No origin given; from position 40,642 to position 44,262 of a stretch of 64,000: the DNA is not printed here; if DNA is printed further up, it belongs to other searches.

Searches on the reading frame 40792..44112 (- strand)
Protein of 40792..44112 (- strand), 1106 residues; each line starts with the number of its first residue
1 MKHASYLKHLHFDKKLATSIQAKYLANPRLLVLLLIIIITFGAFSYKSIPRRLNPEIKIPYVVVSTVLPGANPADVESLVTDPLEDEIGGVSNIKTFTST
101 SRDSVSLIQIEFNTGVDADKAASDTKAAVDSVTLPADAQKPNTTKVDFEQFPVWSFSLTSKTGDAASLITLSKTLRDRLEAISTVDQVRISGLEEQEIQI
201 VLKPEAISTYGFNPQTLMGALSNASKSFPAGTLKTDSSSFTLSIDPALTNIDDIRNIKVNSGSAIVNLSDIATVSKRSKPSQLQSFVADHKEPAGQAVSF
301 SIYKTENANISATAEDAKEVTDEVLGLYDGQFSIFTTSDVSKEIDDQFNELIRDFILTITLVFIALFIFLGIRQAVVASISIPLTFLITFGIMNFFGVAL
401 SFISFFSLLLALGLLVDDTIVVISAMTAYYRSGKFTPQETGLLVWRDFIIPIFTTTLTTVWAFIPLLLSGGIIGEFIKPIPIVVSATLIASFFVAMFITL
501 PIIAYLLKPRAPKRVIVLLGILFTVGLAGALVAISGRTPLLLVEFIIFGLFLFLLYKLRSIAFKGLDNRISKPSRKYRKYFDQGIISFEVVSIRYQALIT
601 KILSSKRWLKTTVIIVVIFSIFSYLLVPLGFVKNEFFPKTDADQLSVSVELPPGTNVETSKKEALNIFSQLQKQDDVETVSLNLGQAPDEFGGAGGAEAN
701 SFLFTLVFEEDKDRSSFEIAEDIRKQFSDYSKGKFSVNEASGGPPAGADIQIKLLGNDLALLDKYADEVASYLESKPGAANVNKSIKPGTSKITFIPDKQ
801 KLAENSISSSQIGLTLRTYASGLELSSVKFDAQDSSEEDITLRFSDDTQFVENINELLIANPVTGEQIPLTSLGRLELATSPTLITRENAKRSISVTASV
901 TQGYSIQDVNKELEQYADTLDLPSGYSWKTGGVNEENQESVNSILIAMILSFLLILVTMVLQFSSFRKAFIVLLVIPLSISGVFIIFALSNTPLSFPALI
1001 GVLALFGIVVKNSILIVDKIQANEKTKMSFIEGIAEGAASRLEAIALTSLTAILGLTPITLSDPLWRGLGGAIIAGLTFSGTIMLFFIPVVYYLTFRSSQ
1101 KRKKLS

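Call 11: search_protein_families(library=pfam, proteins=[window:40792-44112:-], max_evalue=0.00001)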
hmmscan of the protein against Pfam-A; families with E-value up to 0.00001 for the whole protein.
window:40792-44112:- (1106 aa): 2 families
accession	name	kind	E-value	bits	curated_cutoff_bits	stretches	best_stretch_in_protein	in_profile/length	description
PF00873.25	ACR_tran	-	4.4e-165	551.5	28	2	27-513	8-496/1021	AcrB/AcrD/AcrF family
PF02355.23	SecD_SecF_C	-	2.4e-07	30.8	20.5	0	939-1061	28-151/189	Protein export membrane protein SecD/SecF, C-terminal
